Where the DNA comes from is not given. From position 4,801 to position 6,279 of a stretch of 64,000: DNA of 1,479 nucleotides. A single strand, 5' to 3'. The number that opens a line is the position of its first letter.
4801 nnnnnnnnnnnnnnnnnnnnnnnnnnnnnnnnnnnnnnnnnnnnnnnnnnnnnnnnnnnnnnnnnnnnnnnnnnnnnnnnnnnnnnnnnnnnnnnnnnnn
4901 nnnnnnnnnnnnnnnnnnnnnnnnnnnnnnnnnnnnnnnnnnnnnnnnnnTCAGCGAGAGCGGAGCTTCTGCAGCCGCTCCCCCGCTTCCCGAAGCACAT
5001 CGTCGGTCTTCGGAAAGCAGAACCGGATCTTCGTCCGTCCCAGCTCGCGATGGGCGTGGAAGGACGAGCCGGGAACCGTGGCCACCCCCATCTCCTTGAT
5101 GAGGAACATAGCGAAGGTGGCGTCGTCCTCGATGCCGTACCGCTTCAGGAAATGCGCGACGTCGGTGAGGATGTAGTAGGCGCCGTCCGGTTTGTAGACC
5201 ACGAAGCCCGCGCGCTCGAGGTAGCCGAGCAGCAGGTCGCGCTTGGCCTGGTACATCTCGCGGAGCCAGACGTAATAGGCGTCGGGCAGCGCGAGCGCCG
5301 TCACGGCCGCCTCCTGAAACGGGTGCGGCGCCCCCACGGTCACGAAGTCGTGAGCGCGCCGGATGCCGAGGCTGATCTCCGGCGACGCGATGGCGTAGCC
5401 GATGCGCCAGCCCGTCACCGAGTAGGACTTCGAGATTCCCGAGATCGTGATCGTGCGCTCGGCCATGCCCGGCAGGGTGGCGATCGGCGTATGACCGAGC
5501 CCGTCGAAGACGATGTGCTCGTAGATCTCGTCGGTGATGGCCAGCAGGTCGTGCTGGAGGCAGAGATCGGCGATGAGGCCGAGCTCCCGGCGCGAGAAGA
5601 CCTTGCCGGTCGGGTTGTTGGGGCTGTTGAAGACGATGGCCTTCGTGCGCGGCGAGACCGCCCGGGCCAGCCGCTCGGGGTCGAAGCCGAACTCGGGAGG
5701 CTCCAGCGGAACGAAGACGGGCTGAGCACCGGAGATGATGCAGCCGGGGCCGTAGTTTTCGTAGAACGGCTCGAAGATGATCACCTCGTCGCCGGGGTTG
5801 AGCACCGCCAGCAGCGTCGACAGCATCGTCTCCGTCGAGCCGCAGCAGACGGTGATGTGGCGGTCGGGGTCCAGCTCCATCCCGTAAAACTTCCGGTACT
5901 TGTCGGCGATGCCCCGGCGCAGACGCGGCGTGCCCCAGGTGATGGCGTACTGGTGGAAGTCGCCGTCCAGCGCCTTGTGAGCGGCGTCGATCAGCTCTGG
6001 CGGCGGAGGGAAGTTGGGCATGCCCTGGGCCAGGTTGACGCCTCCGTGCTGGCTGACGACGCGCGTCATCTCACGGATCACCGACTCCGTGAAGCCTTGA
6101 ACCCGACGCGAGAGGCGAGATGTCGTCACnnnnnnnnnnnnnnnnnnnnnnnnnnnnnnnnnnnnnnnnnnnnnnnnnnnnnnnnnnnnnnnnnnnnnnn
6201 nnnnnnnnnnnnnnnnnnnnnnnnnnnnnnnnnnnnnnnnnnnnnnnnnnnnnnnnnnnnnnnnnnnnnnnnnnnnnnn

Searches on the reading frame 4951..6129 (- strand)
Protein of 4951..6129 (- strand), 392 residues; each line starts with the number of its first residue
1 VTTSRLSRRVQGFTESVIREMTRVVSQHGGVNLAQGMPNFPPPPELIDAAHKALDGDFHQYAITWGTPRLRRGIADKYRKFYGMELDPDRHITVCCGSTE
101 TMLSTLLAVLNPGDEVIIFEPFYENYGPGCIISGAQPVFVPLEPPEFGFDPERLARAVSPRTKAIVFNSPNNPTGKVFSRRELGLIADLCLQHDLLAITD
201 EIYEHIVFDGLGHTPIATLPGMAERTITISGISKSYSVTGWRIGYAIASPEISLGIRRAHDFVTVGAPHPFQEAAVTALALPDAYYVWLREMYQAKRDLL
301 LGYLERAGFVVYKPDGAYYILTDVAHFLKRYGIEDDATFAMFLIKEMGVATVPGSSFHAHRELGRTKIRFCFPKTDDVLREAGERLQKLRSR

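Call 3: search_protein_families(library=pfam, proteins=[window:4951-6129:-])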
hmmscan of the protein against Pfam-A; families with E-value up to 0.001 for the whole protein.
window:4951-6129:- (392 aa): 2 families
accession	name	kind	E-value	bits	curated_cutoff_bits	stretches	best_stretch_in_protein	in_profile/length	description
PF00155.27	Aminotran_1_2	-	1.2e-62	212.6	19.7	1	31-385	4-360/361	Aminotransferase class I and II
PF01041.23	DegT_DnrJ_EryC1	-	4.9e-08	33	19.8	1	92-200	43-145/360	DegT/DnrJ/EryC1/StrS aminotransferase family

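Call 4: search_protein_families(library=ncbifam, proteins=[window:4951-6129:-])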
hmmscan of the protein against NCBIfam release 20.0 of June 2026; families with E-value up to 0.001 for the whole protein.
window:4951-6129:- (392 aa): 73 families (the best 25 are shown)
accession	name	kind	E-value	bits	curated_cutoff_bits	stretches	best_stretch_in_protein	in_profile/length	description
NF005855.0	PRK07777.1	equivalog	5.3e-118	394.7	553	1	4-391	4-389/391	pyridoxal phosphate-dependent aminotransferase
NF006488.0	PRK08912.1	equivalog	1.3e-115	386.5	498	1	12-390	10-384/387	aminotransferase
NF006569.0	PRK09082.1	subfamily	1.3e-98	330.7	420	1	14-389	16-386/386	methionine aminotransferase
NF009079.0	PRK12414.1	subfamily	8e-88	295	481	1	21-389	22-384/384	methionine aminotransferase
NF041364.1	GntC_guanitoxin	equivalog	3.3e-86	289.4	415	1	31-389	1-356/356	guanitoxin biosynthesis PLP-dependent (S)-gamma-hydroxy-L-arginine cyclodehydratase GntC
NF041091.1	asp_aminotase_Arch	equivalog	5.6e-75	252.5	550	1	31-388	30-373/376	aspartate aminotransferase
NF005817.0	PRK07683.1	equivalog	9e-75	251.8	575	1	6-388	5-379/387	aminotransferase A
NF004770.0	PRK06108.1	subfamily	4.4e-66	223.3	422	1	4-388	11-390/396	pyridoxal phosphate-dependent aminotransferase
NF005816.0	PRK07682.1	equivalog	1.1e-65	221.8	620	1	2-389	2-382/390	aminotransferase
NF004621.0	PRK05957.1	equivalog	1.6e-64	218.1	498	1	7-361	5-356/389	pyridoxal phosphate-dependent aminotransferase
NF005588.0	PRK07309.1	equivalog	5e-64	216.6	576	1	4-388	5-384/391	pyridoxal phosphate-dependent aminotransferase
NF006756.0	PRK09276.1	subfamily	3.2e-61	207.4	507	1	31-389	34-385/387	LL-diaminopimelate aminotransferase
NF004975.0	PRK06348.1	equivalog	8.1e-61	206.1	549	1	1-389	1-382/384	pyridoxal phosphate-dependent aminotransferase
NF005744.0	PRK07568.1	subfamily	2.2e-60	204.6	389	1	5-387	2-387/398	pyridoxal phosphate-dependent aminotransferase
TIGR03540.1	DapC_direct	equivalog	2.3e-59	201.2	593.25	1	27-388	26-382/383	LL-diaminopimelate aminotransferase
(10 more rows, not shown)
